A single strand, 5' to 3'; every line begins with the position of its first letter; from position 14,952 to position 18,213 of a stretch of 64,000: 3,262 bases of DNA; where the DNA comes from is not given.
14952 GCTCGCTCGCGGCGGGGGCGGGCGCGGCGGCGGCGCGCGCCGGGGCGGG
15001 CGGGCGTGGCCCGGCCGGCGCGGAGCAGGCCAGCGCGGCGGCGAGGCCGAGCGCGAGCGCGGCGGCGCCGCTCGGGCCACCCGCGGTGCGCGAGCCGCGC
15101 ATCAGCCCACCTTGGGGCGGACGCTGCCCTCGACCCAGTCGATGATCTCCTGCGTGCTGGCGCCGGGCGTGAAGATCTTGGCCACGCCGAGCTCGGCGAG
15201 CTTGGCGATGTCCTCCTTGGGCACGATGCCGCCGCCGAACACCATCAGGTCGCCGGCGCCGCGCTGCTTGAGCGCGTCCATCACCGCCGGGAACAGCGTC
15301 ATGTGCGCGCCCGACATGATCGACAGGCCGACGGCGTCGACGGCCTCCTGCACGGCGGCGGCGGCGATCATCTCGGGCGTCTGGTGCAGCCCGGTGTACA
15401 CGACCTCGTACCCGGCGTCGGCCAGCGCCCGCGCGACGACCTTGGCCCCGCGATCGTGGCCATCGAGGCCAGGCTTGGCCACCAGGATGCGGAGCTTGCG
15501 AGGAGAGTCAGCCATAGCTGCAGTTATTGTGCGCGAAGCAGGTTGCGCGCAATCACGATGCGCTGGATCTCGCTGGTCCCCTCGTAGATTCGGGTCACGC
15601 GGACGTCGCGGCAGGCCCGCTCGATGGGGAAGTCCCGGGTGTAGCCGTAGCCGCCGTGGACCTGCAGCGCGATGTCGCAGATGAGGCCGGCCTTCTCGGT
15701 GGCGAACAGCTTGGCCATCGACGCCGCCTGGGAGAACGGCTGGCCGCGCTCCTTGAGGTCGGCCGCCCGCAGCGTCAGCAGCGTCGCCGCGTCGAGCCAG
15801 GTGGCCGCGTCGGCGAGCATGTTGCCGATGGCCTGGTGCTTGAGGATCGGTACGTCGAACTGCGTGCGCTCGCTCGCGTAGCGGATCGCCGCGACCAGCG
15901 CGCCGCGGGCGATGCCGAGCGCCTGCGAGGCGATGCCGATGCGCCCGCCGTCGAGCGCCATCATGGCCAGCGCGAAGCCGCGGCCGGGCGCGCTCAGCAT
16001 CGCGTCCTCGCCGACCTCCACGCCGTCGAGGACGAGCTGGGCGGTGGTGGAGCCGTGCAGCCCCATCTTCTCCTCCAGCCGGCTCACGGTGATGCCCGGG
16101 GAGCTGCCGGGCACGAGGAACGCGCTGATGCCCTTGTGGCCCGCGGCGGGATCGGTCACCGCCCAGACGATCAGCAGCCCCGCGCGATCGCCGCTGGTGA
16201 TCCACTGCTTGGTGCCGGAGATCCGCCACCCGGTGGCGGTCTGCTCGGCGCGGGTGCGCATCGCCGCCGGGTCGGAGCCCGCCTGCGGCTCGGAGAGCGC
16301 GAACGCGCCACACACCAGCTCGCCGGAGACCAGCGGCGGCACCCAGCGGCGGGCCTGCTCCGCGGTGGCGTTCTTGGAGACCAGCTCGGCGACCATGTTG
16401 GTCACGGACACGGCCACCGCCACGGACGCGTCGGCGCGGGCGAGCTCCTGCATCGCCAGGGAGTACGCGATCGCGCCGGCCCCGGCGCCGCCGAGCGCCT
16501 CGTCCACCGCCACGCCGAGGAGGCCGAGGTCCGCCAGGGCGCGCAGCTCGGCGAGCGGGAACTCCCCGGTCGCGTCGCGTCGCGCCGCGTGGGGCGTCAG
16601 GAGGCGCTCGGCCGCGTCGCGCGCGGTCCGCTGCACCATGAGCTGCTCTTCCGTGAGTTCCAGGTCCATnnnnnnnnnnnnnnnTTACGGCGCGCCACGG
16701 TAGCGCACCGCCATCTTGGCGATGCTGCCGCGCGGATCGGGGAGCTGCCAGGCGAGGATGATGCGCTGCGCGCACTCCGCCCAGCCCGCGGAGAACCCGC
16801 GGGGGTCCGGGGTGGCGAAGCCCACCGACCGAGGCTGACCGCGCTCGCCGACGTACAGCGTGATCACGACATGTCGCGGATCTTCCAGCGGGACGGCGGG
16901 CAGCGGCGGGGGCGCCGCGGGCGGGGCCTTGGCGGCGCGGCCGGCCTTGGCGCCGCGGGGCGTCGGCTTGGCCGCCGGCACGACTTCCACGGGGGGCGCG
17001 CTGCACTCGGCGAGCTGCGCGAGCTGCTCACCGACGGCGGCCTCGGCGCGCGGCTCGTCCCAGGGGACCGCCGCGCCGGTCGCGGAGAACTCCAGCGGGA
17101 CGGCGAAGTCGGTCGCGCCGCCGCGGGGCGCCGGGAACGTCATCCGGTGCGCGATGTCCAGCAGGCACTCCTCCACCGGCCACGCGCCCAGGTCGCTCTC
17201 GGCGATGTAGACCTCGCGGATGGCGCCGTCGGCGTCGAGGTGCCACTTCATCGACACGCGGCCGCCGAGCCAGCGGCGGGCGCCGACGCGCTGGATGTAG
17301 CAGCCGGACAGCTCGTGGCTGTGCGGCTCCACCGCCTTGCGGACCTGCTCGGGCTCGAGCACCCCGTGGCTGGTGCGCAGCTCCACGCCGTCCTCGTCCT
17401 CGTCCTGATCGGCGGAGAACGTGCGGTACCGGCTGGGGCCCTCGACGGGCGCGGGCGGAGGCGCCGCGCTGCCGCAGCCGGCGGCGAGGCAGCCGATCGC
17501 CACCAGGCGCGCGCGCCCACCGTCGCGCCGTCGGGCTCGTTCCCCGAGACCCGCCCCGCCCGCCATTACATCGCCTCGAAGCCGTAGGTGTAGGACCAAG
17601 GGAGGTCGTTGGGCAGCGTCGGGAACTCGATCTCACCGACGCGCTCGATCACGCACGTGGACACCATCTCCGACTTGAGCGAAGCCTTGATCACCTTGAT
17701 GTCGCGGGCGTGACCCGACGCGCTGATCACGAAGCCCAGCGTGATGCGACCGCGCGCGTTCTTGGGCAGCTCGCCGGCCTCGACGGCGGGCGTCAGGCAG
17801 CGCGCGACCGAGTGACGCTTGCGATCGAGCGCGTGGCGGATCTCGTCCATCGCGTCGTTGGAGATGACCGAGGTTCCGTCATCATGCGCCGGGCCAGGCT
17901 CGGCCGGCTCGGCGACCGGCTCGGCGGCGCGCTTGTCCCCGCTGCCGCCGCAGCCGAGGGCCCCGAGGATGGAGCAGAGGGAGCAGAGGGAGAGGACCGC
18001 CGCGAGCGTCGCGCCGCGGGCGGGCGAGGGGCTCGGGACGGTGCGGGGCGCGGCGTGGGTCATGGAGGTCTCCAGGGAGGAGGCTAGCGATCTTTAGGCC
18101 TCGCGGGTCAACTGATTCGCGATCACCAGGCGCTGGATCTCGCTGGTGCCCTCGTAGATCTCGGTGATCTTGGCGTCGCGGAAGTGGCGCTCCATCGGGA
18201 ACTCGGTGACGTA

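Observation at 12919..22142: Butyryl-CoA-type beta-oxidation operon carrying an orphan B12-binding mutase small subunit and MeaB, plus embedded lipoprotein genes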

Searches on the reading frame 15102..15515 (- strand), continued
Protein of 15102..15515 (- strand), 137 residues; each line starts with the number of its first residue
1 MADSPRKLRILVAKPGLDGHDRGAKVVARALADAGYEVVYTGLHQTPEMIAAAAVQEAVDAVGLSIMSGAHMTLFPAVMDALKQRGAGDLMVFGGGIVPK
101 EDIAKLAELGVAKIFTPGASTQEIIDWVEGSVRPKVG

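Call 87: search_protein_families(library=pfam, proteins=[L046:4701-6446:+, L046:7505-8119:+, L046:11594-12448:+, L046:12466-14016:+, L046:14020-15564:+, L046:15564-16082:+, L046:17548-18165:+, L046:18809-19480:-], max_evalue=0.0001)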
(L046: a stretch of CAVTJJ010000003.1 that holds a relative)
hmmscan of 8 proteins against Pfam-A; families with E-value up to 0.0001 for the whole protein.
L046:4701-6446:+ (581 aa): 3 families
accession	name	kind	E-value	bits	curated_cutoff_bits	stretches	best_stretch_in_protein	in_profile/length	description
PF01368.27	DHH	-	7.6e-31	107.4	28.1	1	87-236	1-125/125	DHH family, N-terminal domain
PF17768.7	RecJ_OB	-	2.1e-27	95.8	27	1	463-569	1-107/107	RecJ OB domain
PF02272.25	DHHA1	-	1.1e-16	61.6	25.9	1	355-447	2-99/102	DHHA1 domain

L046:7505-8119:+ (204 aa): 0 families

L046:11594-12448:+ (284 aa): 2 families
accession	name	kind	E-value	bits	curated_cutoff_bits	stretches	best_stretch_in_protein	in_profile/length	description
PF00753.33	Lactamase_B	-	1.5e-18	67.9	22.7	1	45-243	3-184/196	Metallo-beta-lactamase superfamily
PF12706.13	Lactamase_B_2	-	1e-05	25.7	27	1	61-215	4-147/200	Beta-lactamase superfamily domain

L046:12466-14016:+ (516 aa): 2 families
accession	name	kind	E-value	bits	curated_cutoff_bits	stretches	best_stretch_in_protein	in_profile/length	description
PF01039.27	Carboxyl_trans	-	1.8e-203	677.1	22.3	1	29-514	2-493/493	Carboxyl transferase domain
PF03255.19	ACCA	-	1.2e-12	48.1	23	1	308-445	93-234/310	Acetyl co-enzyme A carboxylase carboxyltransferase-like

L046:14020-15564:+ (514 aa): 5 families
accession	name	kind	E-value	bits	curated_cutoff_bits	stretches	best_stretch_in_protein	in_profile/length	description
PF02786.22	CPSase_L_D2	-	2.1e-75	253.3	19.8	1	123-330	1-209/211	Carbamoyl-phosphate synthase L chain, ATP binding domain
PF00289.28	Biotin_carb_N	-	4.4e-47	159.5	25.5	1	10-118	2-110/110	Biotin carboxylase, N-terminal domain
PF02785.25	Biotin_carb_C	-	2.3e-40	137.5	32.4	1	344-450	1-107/108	Biotin carboxylase C-terminal domain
PF07478.18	Dala_Dala_lig_C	-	1.7e-11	44.4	24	1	133-299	4-174/204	D-ala D-ala ligase C-terminus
PF02222.28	ATP-grasp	-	7.1e-06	26.2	27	1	135-300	7-162/179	ATP-grasp domain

L046:15564-16082:+ (172 aa): 4 families
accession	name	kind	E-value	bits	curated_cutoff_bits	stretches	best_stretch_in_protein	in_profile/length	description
PF00364.28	Biotin_lipoyl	-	2.5e-17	62.9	22.1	1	105-170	2-72/73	Biotin-requiring enzyme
PF13533.13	Biotin_lipoyl_2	-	1.7e-08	34.5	29.8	1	107-135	4-32/32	Biotin-lipoyl like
PF13437.12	HlyD_3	-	2.2e-07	32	22.2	0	106-136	2-32/106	HlyD family secretion protein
PF16576.10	HlyD_D23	-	4.2e-06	26.6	30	0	99-137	104-142/214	Barrel-sandwich domain of CusB or HlyD membrane-fusion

L046:17548-18165:+ (205 aa): 0 families

L046:18809-19480:- (223 aa): 0 families

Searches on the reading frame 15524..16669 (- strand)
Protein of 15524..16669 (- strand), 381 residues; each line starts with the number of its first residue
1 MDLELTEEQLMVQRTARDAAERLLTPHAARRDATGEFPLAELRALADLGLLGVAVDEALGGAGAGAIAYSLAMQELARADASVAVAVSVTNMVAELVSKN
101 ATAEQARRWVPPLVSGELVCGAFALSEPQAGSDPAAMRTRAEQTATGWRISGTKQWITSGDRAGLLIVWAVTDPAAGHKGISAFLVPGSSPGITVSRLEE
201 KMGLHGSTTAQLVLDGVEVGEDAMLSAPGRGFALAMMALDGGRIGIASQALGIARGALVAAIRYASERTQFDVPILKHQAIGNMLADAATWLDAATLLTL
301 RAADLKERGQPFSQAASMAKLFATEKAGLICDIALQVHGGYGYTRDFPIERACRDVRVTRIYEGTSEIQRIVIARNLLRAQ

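Call 5: search_protein_families(library=pfam, proteins=[window:15524-16669:-], max_evalue=0.01)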
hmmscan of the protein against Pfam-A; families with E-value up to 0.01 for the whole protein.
window:15524-16669:- (381 aa): 5 families
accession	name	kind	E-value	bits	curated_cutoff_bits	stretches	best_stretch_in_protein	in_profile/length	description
PF00441.29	Acyl-CoA_dh_1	-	1.4e-47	162.1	22.4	1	229-378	1-150/150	Acyl-CoA dehydrogenase, C-terminal domain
PF02771.21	Acyl-CoA_dh_N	-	4.5e-31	108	22.9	1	6-117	1-113/113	Acyl-CoA dehydrogenase, N-terminal domain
PF02770.24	Acyl-CoA_dh_M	-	1.6e-25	89.6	33.3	1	122-217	1-97/97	Acyl-CoA dehydrogenase, middle domain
PF08028.16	Acyl-CoA_dh_2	-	2.6e-23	83.2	22.7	1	244-366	1-133/134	Acyl-CoA dehydrogenase, C-terminal domain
PF22924.1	ACOX_C_alpha1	-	2.4e-06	27.9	27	1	242-377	7-168/169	Acyl-CoA oxidase, C-alpha1 domain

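Call 6: search_protein_families(library=ncbifam, proteins=[window:15524-16669:-], max_evalue=0.01)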
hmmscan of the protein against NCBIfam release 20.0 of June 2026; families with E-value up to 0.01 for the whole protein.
window:15524-16669:- (381 aa): 23 families
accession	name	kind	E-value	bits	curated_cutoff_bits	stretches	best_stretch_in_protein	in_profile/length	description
NF042972.1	AcrlCoAredClosAcrC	equivalog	4.3e-120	400.9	640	1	1-378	1-377/378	acryloyl-CoA reductase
NF043006.1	CyhCrbnylCoADH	equivalog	1.5e-84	284.2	650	1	6-378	5-376/380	cyclohexane-1-carbonyl-CoA dehydrogenase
NF042439.1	SulpropCoADesulf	equivalog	4.1e-75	252.9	600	1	14-379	2-372/379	3-sulfinopropanoyl-CoA desulfinase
NF045552.1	GlutCoADH_Des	equivalog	1.1e-72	245.4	470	1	1-377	1-379/387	glutaryl-CoA dehydrogenase Acd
NF058590.1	AcCoDHFadEBacil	equivalog_domain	4.1e-70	236.9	600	1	4-379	20-412/586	acyl-CoA dehydrogenase FadE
NF045652.1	ProlPCPDhRedW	equivalog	1.6e-62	211.5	650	1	10-377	6-373/376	L-prolyl-[peptidyl-carrier protein] dehydrogenase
NF008997.0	PRK12341.1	equivalog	2.1e-60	204.8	537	1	1-379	1-378/382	acyl-CoA dehydrogenase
NF053553.1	prodigi_MBC_PigA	equivalog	4.9e-59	200.4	500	1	1-377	1-379/381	prodigiosin MBC biosynthesis dehydrogenase PigA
TIGR03207.1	cyc_hxne_CoA_dh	equivalog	6.8e-58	196.2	575.35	1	6-376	2-370/372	cyclohexanecarboxyl-CoA dehydrogenase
NF002885.1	PRK03354.1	equivalog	2.2e-45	155.3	540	1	1-379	1-375/378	crotonobetainyl-CoA dehydrogenase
NF052270.1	Staph_DH_FadE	equivalog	5.8e-44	150.4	600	1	4-377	20-393/400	acyl-CoA dehydrogenase FadE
TIGR03203.1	pimD_small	equivalog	1.8e-31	109.6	652.7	1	35-351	36-350/378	pimeloyl-CoA dehydrogenase small subunit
NF007000.1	PRK09463.1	subfamily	2.1e-29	102.4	600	1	37-342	74-397/726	acyl-CoA dehydrogenase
NF049984.1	Rv1679_FadE16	equivalog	2.6e-29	102.6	600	1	26-367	14-355/371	Rv1679 family acyl-CoA dehydrogenase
NF009586.0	PRK13026.1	subfamily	2.7e-25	88.8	608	1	47-342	119-432/777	acyl-CoA dehydrogenase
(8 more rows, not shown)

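Call 54: search_solved_structures(query=window:15524-16669:-, max_evalue=1e-60)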
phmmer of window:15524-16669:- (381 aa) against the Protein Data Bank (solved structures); distinct sequences matched with E-value up to 1e-60: 36.
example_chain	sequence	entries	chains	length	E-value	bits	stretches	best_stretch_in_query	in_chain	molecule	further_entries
4u83_A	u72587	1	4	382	6e-102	344.8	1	5-377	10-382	Acyl-CoA dehydrogenase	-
4n5f_A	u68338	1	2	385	1.8e-101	343.3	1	2-377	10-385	Putative acyl-CoA dehydrogenase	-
7y0a_A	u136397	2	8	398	5.8e-100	338.3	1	3-380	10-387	Short-chain specific acyl-CoA dehydrogenase, mitochondrial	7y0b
8sgs_A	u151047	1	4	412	6.5e-100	338.1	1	3-380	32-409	Short-chain specific acyl-CoA dehydrogenase, mitochondrial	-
2vig_A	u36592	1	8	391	3.2e-99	335.8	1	3-380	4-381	SHORT-CHAIN SPECIFIC ACYL-COA DEHYDROGENASE,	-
1jqi_A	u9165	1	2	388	2.1e-98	333.2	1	3-380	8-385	short chain acyl-CoA dehydrogenase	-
4m9a_A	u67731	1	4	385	1.2e-97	330.6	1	3-377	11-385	Acyl-CoA dehydrogenase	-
2dvl_A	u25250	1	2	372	1.1e-93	317.7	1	4-379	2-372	Acyl-CoA dehydrogenase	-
5lnx_A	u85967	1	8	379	6.1e-93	315.2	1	4-378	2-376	Acyl-CoA dehydrogenase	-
1ws9_A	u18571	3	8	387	4.9e-90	305.6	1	14-380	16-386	acyl-CoA dehydrogenase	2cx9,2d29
4l1f_A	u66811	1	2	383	6.8e-90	305.2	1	1-379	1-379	Acyl-CoA dehydrogenase domain protein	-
1buc_A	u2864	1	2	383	9.6e-84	284.9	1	1-379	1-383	BUTYRYL-COA DEHYDROGENASE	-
5ol2_C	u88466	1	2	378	1.5e-83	284.3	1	9-379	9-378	Acyl-CoA dehydrogenase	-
3nf4_A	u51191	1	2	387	2.4e-82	280.3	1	13-379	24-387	acyl-CoA dehydrogenase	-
6fah_C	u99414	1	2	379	1.4e-81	277.8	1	6-379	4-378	Caffeyl-CoA reductase-Etf complex subunit CarC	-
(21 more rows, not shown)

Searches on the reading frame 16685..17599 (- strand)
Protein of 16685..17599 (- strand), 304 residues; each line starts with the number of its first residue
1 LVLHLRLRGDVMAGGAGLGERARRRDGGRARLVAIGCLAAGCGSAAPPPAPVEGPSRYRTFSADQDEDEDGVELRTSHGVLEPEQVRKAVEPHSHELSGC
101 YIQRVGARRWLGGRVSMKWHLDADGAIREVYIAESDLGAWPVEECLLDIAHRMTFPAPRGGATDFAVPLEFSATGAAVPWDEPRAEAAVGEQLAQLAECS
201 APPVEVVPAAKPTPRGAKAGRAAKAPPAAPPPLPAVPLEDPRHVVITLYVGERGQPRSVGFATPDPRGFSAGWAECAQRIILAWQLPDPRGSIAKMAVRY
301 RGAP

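Call 5: search_protein_families(library=pfam, proteins=[window:16685-17599:-], max_evalue=0.01)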
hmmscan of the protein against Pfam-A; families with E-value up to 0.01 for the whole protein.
window:16685-17599:- (304 aa): 0 families

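Call 6: search_protein_families(library=ncbifam, proteins=[window:16685-17599:-], max_evalue=0.01)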
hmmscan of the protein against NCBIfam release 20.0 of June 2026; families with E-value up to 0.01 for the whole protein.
window:16685-17599:- (304 aa): 3 families
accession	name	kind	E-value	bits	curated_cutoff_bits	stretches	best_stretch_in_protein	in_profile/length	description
NF033768.1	myxo_SS_tail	domain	5.2e-19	68.1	40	1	81-172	1-92/92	AgmX/PglI C-terminal domain-containing protein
NF033760.1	gliding_GltG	equivalog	3.4e-10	39.1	650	1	78-163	551-636/650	adventurous gliding motility protein GltG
TIGR01352.1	tonB_Cterm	subfamily_domain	0.00042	20.6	27.1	1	102-172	4-74/76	TonB family protein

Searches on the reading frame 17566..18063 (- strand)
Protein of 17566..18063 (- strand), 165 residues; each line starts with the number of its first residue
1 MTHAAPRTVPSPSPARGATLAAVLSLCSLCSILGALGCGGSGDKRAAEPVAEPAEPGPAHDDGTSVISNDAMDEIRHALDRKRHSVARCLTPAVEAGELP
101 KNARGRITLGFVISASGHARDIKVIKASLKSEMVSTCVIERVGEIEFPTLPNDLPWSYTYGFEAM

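Call 5: search_protein_families(library=pfam, proteins=[window:17566-18063:-], max_evalue=0.01)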
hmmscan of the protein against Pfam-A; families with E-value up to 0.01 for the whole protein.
window:17566-18063:- (165 aa): 0 families

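Call 6: search_protein_families(library=ncbifam, proteins=[window:17566-18063:-], max_evalue=0.01)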
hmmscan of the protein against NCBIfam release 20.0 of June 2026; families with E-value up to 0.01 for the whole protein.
window:17566-18063:- (165 aa): 2 families
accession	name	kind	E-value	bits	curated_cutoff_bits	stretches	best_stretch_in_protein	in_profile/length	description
NF033768.1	myxo_SS_tail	domain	1.2e-11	44.5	40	1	73-162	4-89/92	AgmX/PglI C-terminal domain-containing protein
NF033760.1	gliding_GltG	equivalog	7.9e-05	21.4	650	1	75-149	559-630/650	adventurous gliding motility protein GltG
